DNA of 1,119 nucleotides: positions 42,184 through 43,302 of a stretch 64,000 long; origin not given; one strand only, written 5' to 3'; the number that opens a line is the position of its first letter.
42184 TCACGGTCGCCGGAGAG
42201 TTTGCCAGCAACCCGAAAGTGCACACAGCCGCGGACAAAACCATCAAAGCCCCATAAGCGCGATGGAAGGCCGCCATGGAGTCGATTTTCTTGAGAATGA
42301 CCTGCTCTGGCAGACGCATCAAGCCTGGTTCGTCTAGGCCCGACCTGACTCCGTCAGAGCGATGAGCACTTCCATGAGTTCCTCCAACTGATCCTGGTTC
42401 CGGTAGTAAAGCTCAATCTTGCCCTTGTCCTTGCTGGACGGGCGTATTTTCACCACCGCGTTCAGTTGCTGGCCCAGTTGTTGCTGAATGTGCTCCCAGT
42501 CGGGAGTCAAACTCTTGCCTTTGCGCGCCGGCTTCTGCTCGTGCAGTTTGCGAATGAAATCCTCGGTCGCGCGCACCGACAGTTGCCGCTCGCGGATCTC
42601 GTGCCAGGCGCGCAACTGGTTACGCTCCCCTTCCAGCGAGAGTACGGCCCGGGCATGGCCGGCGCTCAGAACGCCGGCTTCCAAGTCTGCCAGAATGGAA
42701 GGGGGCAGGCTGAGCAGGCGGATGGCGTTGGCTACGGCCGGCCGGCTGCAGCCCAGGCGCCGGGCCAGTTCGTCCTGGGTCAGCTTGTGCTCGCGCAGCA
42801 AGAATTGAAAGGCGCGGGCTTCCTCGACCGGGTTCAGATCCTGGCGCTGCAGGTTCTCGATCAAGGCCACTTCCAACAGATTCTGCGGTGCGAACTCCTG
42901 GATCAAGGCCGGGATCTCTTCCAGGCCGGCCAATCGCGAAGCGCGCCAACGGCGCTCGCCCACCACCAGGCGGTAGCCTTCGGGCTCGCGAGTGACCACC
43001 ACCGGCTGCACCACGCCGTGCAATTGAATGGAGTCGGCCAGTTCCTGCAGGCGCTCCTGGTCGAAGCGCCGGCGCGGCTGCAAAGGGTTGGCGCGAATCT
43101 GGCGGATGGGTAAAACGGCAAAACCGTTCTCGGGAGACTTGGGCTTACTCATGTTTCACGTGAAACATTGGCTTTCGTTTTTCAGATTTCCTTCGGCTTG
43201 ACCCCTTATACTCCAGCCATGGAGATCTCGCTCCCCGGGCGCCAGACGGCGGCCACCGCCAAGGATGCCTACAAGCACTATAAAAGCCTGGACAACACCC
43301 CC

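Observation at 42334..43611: Orphan parB with a perfect consensus parS overlapping its start codon, with no parA nearby and 16 kb away from rsmG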

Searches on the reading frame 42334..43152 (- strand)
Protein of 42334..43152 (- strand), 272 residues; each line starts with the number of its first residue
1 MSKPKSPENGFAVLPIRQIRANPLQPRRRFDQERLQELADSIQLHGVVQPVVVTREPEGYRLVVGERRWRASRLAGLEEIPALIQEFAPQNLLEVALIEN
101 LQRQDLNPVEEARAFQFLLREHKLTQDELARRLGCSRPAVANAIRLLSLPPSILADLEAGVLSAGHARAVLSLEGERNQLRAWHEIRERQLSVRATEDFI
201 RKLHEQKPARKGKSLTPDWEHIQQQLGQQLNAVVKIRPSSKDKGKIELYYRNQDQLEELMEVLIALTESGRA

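Call 5: search_protein_families(library=pfam, proteins=[window:42334-43152:-], max_evalue=0.01)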
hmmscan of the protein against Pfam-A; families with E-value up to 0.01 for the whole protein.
window:42334-43152:- (272 aa): 9 families
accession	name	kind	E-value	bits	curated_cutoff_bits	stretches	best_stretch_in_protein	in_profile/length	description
PF17762.8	HTH_ParB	-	4.3e-33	113.9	22.6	1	104-204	1-101/102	ParB HTH domain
PF02195.25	ParB_N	-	8.8e-32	109.5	26.3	1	13-102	5-95/95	ParB N-terminal domain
PF23552.2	ParB_C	-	5.5e-12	45.4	23.8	1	217-262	3-48/50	ParB dimerisation domain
PF08279.18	HTH_11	-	3.6e-05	24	25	1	116-148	7-40/55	HTH domain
PF12802.13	MarR_2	-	0.00014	22.3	27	1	105-147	2-44/61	MarR family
PF01381.28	HTH_3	-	0.00071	20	23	1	120-144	6-30/55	Helix-turn-helix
PF13384.12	HTH_23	-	0.00097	19.3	24.6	1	115-145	11-39/50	Homeodomain-like domain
PF01978.25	TrmB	-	0.0022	18.3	25.6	1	110-147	9-46/68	Sugar-specific transcriptional regulator TrmB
PF07506.17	RepB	-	0.0057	17.2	30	0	102-172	1-76/185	RepB plasmid partitioning protein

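Call 10: find_homologous_proteins(query=window:42334-43152:-, max_evalue=1e-20)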
Query window:42334-43152:- (272 aa): 8000 proteins with E <= 1e-20 among 8000 candidates; the best 120 are listed.
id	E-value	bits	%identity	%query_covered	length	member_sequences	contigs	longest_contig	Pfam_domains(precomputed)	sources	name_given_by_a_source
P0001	6.3e-160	548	94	100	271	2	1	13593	PF17762.9,PF23552.3,PF02195.27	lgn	-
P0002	1.7e-159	547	94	100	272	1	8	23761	PF17762.9,PF23552.3,PF02195.27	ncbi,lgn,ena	-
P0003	8.1e-157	538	93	100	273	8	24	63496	PF17762.9,PF23552.3,PF02195.27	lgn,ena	-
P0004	3.7e-155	533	91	100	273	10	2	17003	PF17762.9,PF23552.3,PF02195.27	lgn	-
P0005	5.6e-153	526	91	99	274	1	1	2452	PF17762.9,PF23552.3,PF02195.27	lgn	-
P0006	5.7e-153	526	91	99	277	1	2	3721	PF17762.9,PF23552.3,PF02195.27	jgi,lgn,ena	-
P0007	4.0e-139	480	87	95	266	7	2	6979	PF08279.19,PF17762.9,PF23552.3,PF02195.27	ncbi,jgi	jgi:ParB family chromosome partitioning protein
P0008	6.2e-138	476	87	95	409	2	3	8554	PF08279.19,PF17762.9,PF23552.3,PF02195.27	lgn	-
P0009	2.6e-134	465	81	99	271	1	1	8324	PF17762.9,PF23552.3,PF02195.27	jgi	jgi:ParB family chromosome partitioning protein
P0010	5.2e-134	464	82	96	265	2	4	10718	PF17762.9,PF23552.3,PF02195.27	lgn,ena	-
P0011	1.6e-128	446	78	98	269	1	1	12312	PF17762.9,PF12802.14,PF23552.3,PF02195.27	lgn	-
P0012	7.2e-127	440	79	97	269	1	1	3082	PF17762.9,PF23552.3,PF02195.27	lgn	-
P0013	2.2e-125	435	78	96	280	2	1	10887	PF17762.9,PF23552.3,PF02195.27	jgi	-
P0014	9.6e-125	433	76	98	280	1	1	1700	PF17762.9,PF23552.3,PF02195.27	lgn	-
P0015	1.6e-121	423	75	98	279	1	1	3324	PF17762.9,PF23552.3,PF02195.27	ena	-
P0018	5.4e-120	418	73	99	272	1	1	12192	PF17762.9,PF23552.3,PF02195.27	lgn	-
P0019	2.6e-118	412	75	96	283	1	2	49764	PF17762.9,PF23552.3,PF02195.27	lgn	-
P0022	8.0e-117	407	73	97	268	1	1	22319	PF17762.9,PF23552.3,PF02195.27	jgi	jgi:ParB family transcriptional regulator, chromosome partitioning protein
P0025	5.5e-110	385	72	95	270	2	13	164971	PF17762.9,PF23552.3,PF02195.27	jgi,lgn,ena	jgi:ParB family chromosome partitioning protein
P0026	5.5e-102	359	65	95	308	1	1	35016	PF17762.9,PF12802.14,PF23552.3,PF02195.27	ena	-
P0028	1.3e-99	351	65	96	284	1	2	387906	PF17762.9,PF13545.13,PF23552.3,PF02195.27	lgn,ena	-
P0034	1.0e-98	348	64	95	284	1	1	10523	PF17762.9,PF23552.3,PF02195.27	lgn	-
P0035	3.0e-97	343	63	94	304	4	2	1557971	PF17762.9,PF23552.3,PF02195.27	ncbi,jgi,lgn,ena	jgi:ParB family transcriptional regulator, chromosome partitioning protein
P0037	2.7e-94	333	63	94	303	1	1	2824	PF17762.9,PF23552.3,PF02195.27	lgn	-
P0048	3.7e-89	317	59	89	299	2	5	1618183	PF01978.26,PF17762.9,PF23552.3,PF02195.27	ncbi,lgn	-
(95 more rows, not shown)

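Call 11: find_related_loci(query=window:42334-43152:-, collection=genome_contigs, flank=10000)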
Query window:42334-43152:- (272 aa) in genome_contigs; peptide patterns used: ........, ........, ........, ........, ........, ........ (x = any residue, [..] = any of these).
119 stretches matched a pattern; 17 encode a relative of the query (tblastn E <= 1e-3); 17 distinct loci.
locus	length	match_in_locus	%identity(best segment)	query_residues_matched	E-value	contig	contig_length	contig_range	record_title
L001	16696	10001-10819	91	1-272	2e-163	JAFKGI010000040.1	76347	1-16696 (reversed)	MAG: Vulcanimicrobiota bacterium isolate SCN18_25_8_15_R3_B_62_28 SCN18_25_8_15_R3_B_scaffold_250, whole genome shotgun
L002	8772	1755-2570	94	1-272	1e-161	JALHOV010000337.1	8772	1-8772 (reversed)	MAG: Vulcanimicrobiota bacterium isolate bin.189_sub c_000000028100, whole genome shotgun sequence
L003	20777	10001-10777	88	11-268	1e-150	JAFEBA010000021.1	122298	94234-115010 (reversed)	Bacterium isolate SZAS-1 EREM-KAN-1__21__length-122298, whole genome shotgun sequence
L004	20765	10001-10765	46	10-265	1e-70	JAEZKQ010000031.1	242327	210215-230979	MAG: Bacillota bacterium isolate OH_CDB_36 k127_2019632, whole genome shotgun sequence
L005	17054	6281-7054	44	9-263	1e-65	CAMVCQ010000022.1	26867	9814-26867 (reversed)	MAG TPA_asm: uncultured Lachnospiraceae bacterium isolate SRR8387714_bin.5_metaWRAP_v1.3_MAG genome assembly, contig: ER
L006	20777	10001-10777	42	12-271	5e-58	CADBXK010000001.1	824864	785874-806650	MAG: Ruminococcaceae bacterium isolate RUG14389 genome assembly, contig: RUG14389_asm_1, whole genome shotgun sequence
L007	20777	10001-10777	42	12-271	5e-58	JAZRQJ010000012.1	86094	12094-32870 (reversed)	MAG: Oscillospiraceae bacterium isolate T1900045365_YK20190055.MAGScoT_cleanbin_000002 SGB_6837_k141_2701745, whole geno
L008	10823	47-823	41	5-263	2e-57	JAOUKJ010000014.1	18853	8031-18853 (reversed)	MAG: Cyclobacteriaceae bacterium isolate 8_1_Jan_SF_Bin42 8_1_Jan_SF_Bin42_scaffold_1205_c1, whole genome shotgun sequen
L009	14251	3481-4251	41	14-263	1e-53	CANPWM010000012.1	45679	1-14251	MAG: uncultured Oscillospiraceae bacterium isolate Lapin-004__bin43 genome assembly, contig: Lapin-004__NODE_892_length_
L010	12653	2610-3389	43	14-263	7e-54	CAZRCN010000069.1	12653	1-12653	MAG TPA_asm: uncultured Victivallales bacterium isolate SRP319275_co2_282 genome assembly, contig: NODE_4584_length_1265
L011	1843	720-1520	40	9-264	6e-55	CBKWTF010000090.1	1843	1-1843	MAG TPA_asm: uncultured bacterium isolate SRR29175778_binner123_Refined_14 genome assembly, contig: ERZ27337285.11954, w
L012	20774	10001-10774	43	16-265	6e-56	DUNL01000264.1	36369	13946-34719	MAG TPA_asm: Clostridiaceae bacterium isolate AS05jafATM_70 18075_AS05, whole genome shotgun sequence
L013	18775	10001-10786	38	8-264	2e-52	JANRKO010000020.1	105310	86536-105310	MAG: Polyangiaceae bacterium isolate bins.307 k141_5200461, whole genome shotgun sequence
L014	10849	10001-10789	38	5-265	2e-49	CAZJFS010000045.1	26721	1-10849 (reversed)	MAG TPA_asm: uncultured bacterium isolate SRP089250_co1_123 genome assembly, contig: NODE_2759_length_26721_cov_6.404560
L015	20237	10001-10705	42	14-250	1e-48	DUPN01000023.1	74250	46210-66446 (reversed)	MAG TPA_asm: Bacillota bacterium isolate AS08sgBPME_312 35311_AS08, whole genome shotgun sequence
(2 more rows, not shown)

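Call 17: find_encoding_contigs(protein=P0025, flank=10000, max_places=2)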
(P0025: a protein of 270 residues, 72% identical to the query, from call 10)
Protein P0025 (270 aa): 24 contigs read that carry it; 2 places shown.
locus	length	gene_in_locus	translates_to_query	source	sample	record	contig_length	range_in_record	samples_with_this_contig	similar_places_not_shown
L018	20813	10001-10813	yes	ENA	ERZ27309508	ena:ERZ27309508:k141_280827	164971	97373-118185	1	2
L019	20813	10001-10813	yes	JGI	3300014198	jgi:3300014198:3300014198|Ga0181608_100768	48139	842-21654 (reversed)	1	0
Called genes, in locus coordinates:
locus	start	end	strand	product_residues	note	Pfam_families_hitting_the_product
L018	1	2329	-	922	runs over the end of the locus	-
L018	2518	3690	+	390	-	-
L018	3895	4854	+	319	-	PF03372:Exo_endo_phos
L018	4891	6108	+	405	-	PF02222:ATP-grasp, PF07478:Dala_Dala_lig_C (faint), PF13535:ATP-grasp_4 (faint)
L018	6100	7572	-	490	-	PF14566:PTPlike_phytase, PF22785:Tc-R-P (faint)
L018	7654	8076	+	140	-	-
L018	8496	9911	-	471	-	PF00089:Trypsin, PF13365:Trypsin_2, PF00595:PDZ, PF13180:PDZ_2, PF17820:PDZ_6, PF00595:PDZ (weak), PF13180:PDZ_2, PF17820:PDZ_6, +2 more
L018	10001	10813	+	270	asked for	PF02195:ParB_N, PF17762:HTH_ParB, PF23552:ParB_C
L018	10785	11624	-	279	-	-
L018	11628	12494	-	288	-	-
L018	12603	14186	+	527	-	PF00515:TPR_1 (faint), PF07719:TPR_2 (faint), PF13432:TPR_16 (faint), PF13428:TPR_14 (faint), PF13176:TPR_7 (faint), PF13181:TPR_8 (faint), PF13374:TPR_10 (faint), PF13424:TPR_12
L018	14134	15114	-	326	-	PF01073:3Beta_HSD (weak), PF01370:Epimerase, PF05368:NmrA, PF07993:NAD_binding_4 (faint), PF13460:NAD_binding_10, PF04321:RmlD_sub_bind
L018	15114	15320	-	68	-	PF12732:YtxH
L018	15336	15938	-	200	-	PF21176:RecR_HhH, PF02132:RecR_ZnF, PF01751:Toprim, PF13662:Toprim_4, PF21175:RecR_C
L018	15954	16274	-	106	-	PF02575:YbaB_DNA_bd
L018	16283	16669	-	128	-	PF00072:Response_reg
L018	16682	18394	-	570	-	-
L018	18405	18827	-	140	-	-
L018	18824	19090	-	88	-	PF00462:Glutaredoxin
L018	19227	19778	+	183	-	-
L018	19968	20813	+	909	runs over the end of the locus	PF07238:PilZ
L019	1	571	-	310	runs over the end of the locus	PF00589:Phage_integrase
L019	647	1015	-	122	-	PF13560:HTH_31, PF01381:HTH_3, PF13443:HTH_26 (weak)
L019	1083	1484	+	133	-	PF12844:HTH_19, PF13560:HTH_31, PF01381:HTH_3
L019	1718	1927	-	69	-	-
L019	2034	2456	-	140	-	-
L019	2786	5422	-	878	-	PF13148:DUF3987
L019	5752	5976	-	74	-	-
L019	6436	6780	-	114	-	-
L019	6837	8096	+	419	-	PF14659:Phage_int_SAM_3, PF00589:Phage_integrase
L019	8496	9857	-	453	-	PF00089:Trypsin, PF13365:Trypsin_2, PF00595:PDZ, PF13180:PDZ_2, PF17820:PDZ_6, PF00595:PDZ, PF13180:PDZ_2, PF17820:PDZ_6, +2 more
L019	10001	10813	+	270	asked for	PF02195:ParB_N, PF17762:HTH_ParB, PF23552:ParB_C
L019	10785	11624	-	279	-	-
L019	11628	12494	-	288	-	-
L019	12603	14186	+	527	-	PF00515:TPR_1 (faint), PF07719:TPR_2 (faint), PF13432:TPR_16 (faint), PF13428:TPR_14 (faint), PF13176:TPR_7 (faint), PF13181:TPR_8 (faint), PF13374:TPR_10 (faint), PF13424:TPR_12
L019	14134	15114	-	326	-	PF01073:3Beta_HSD (weak), PF01370:Epimerase, PF05368:NmrA, PF07993:NAD_binding_4 (faint), PF13460:NAD_binding_10, PF04321:RmlD_sub_bind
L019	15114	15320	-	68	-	PF12732:YtxH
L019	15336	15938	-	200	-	PF21176:RecR_HhH, PF02132:RecR_ZnF, PF01751:Toprim, PF13662:Toprim_4, PF21175:RecR_C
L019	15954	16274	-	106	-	PF02575:YbaB_DNA_bd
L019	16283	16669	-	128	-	PF00072:Response_reg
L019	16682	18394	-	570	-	-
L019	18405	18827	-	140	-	-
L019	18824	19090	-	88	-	PF00462:Glutaredoxin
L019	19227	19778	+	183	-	-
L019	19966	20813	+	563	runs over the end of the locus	?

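Call 18: find_encoding_contigs(protein=P0035, flank=10000, max_places=2)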
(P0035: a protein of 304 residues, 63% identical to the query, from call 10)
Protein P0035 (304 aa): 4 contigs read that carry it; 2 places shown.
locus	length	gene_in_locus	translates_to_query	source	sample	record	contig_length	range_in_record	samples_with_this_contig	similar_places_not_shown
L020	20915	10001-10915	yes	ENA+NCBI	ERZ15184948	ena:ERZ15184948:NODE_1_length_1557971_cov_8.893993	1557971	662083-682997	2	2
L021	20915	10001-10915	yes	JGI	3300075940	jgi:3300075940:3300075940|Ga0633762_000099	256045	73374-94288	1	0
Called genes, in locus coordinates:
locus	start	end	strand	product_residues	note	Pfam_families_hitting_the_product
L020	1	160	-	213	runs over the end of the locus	PF04264:YceI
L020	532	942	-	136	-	PF14464:Prok-JAB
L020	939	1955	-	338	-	-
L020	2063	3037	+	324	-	PF04339:FemAB_like (faint), PF13480:Acetyltransf_6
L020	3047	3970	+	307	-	PF00126:HTH_1, PF03466:LysR_substrate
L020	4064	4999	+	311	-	PF08240:ADH_N (weak), PF00107:ADH_zinc_N, PF13602:ADH_zinc_N_2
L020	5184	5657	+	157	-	-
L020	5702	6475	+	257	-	PF03009:GDPD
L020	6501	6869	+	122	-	-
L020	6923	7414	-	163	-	-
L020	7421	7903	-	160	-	PF12773:DZR (weak), PF13248:Zn_ribbon_3 (weak), PF13240:Zn_Ribbon_1 (weak)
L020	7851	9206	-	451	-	PF04055:Radical_SAM, PF19288:CofH_C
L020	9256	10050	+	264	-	PF00142:Fer4_NifH, PF01656:CbiA, PF02374:ArsA_ATPase (faint), PF06564:CBP_BcsQ, PF09140:MipZ, PF10609:ParA, PF13614:AAA_31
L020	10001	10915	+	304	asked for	PF02195:ParB_N, PF17762:HTH_ParB, PF23552:ParB_C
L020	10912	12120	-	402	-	PF13606:Ank_3 (faint), PF12796:Ank_2, PF13637:Ank_4, PF12796:Ank_2, PF13857:Ank_5, PF00023:Ank (weak)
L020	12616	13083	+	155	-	PF04143:Sulf_transp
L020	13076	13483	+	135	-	PF04143:Sulf_transp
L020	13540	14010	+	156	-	-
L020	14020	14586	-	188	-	-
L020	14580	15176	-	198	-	-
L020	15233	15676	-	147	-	-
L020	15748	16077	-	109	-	PF03091:CutA1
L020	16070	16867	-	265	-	-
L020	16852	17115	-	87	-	-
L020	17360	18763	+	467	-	PF07969:Amidohydro_3 (faint), PF01979:Amidohydro_1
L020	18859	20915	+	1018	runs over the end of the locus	PF16258:DUF4912 (faint), PF03065:Glyco_hydro_57, PF09210:BE_C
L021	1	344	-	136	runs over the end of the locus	PF14464:Prok-JAB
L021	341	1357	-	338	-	-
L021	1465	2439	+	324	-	PF04339:FemAB_like (weak), PF13480:Acetyltransf_6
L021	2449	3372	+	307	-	PF00126:HTH_1, PF03466:LysR_substrate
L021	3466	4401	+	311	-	PF08240:ADH_N (weak), PF00107:ADH_zinc_N, PF13602:ADH_zinc_N_2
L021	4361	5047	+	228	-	PF00106:adh_short, PF13561:adh_short_C2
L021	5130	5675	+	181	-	-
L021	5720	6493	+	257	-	PF03009:GDPD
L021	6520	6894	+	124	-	-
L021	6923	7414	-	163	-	-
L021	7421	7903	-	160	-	PF12773:DZR (weak), PF13248:Zn_ribbon_3 (weak), PF13240:Zn_Ribbon_1 (weak)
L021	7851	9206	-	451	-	PF04055:Radical_SAM, PF19288:CofH_C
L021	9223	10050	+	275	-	PF00142:Fer4_NifH, PF01656:CbiA, PF02374:ArsA_ATPase (faint), PF06564:CBP_BcsQ, PF09140:MipZ, PF10609:ParA, PF13614:AAA_31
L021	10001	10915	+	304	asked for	PF02195:ParB_N, PF17762:HTH_ParB, PF23552:ParB_C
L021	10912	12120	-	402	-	PF13606:Ank_3 (faint), PF12796:Ank_2, PF13637:Ank_4, PF12796:Ank_2, PF13857:Ank_5, PF00023:Ank (weak)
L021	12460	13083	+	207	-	PF04143:Sulf_transp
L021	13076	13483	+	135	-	PF04143:Sulf_transp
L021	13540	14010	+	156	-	-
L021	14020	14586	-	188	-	-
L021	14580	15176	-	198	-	-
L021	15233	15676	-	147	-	-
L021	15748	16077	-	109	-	PF03091:CutA1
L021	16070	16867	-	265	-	-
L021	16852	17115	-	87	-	-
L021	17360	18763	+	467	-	PF07969:Amidohydro_3 (faint), PF01979:Amidohydro_1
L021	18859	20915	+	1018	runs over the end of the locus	PF16258:DUF4912 (faint), PF03065:Glyco_hydro_57, PF09210:BE_C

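Call 19: find_encoding_contigs(protein=P0028, flank=10000, max_places=2)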
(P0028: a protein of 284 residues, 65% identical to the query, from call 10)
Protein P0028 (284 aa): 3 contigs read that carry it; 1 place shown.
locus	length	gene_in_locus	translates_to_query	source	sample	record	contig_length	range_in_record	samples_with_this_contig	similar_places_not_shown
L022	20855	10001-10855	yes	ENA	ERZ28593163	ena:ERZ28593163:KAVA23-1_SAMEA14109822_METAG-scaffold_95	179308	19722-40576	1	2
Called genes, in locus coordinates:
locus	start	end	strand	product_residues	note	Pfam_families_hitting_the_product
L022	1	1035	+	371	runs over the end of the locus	PF04055:Radical_SAM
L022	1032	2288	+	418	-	PF04055:Radical_SAM, PF19288:CofH_C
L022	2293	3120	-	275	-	PF01790:LGT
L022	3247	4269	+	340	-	-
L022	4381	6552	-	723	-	PF00753:Lactamase_B, PF23023:Anti-Pycsar_Apyc1, PF12706:Lactamase_B_2 (weak), PF00027:cNMP_binding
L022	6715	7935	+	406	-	PF00515:TPR_1 (faint), PF07719:TPR_2 (faint), PF13174:TPR_6 (faint), PF13176:TPR_7 (faint), PF13181:TPR_8 (faint), PF13424:TPR_12, PF13374:TPR_10 (weak), PF13424:TPR_12 (weak), +4 more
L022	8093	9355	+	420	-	PF00285:Citrate_synt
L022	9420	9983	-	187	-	PF00300:His_Phos_1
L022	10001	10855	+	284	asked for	PF02195:ParB_N, PF13545:HTH_Crp_2 (faint), PF17762:HTH_ParB, PF23552:ParB_C (weak)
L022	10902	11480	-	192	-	PF00578:AhpC-TSA, PF08534:Redoxin, PF13098:Thioredoxin_2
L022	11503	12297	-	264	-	PF11412:DsbD_N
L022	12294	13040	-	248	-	-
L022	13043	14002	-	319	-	-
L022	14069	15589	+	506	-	PF13432:TPR_16 (faint), PF00515:TPR_1 (faint), PF07719:TPR_2 (faint), PF13424:TPR_12 (faint)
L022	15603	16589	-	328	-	PF01073:3Beta_HSD, PF01370:Epimerase, PF04321:RmlD_sub_bind, PF05368:NmrA, PF07993:NAD_binding_4 (faint), PF13460:NAD_binding_10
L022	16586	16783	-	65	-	PF12732:YtxH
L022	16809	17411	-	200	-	PF21176:RecR_HhH, PF02132:RecR_ZnF, PF01751:Toprim, PF13662:Toprim_4, PF21175:RecR_C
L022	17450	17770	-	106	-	PF02575:YbaB_DNA_bd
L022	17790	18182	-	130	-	PF00072:Response_reg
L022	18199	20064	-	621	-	PF13177:DNA_pol3_delta2, PF13401:AAA_22 (faint), PF00004:AAA, PF22608:DNAX_ATPase_lid, PF12169:DNA_pol3_gamma3, PF20964:DnaX_C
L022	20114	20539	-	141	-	-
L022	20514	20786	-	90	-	PF00462:Glutaredoxin, PF13417:GST_N_3 (weak), PF13409:GST_N_2 (weak)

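Call 23: find_encoding_contigs(protein=P0048, flank=6000, max_places=1)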
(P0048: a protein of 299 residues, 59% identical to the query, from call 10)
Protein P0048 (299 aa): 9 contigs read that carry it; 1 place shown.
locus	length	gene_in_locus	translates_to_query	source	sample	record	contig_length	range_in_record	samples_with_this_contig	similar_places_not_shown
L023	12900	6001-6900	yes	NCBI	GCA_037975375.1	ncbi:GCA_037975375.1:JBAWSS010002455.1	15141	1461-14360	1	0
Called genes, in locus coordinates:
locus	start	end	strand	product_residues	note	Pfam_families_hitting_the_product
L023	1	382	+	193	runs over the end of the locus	PF13083:KH_KhpA-B, PF01424:R3H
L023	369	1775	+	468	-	PF10396:TrmE_N, PF12631:MnmE_helical, PF00350:Dynamin_N (faint), PF01926:MMR_HSR1, PF02421:FeoB_N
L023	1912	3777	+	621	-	PF01134:GIDA, PF07992:Pyr_redox_2 (weak), PF12831:FAD_oxidored (weak), PF21680:GIDA_C_1st, PF13932:SAM_GIDA_C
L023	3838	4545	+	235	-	PF02527:GidB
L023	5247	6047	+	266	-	PF00142:Fer4_NifH, PF01656:CbiA, PF02374:ArsA_ATPase (weak), PF06564:CBP_BcsQ, PF09140:MipZ (weak), PF10609:ParA, PF13614:AAA_31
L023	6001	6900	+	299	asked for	PF01978:TrmB (faint), PF02195:ParB_N, PF17762:HTH_ParB, PF23552:ParB_C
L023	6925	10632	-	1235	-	-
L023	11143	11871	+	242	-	PF00004:AAA (weak), PF13177:DNA_pol3_delta2, PF22608:DNAX_ATPase_lid, PF16193:AAA_assoc_2 (faint), PF12169:DNA_pol3_gamma3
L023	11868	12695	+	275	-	PF20964:DnaX_C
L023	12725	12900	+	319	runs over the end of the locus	?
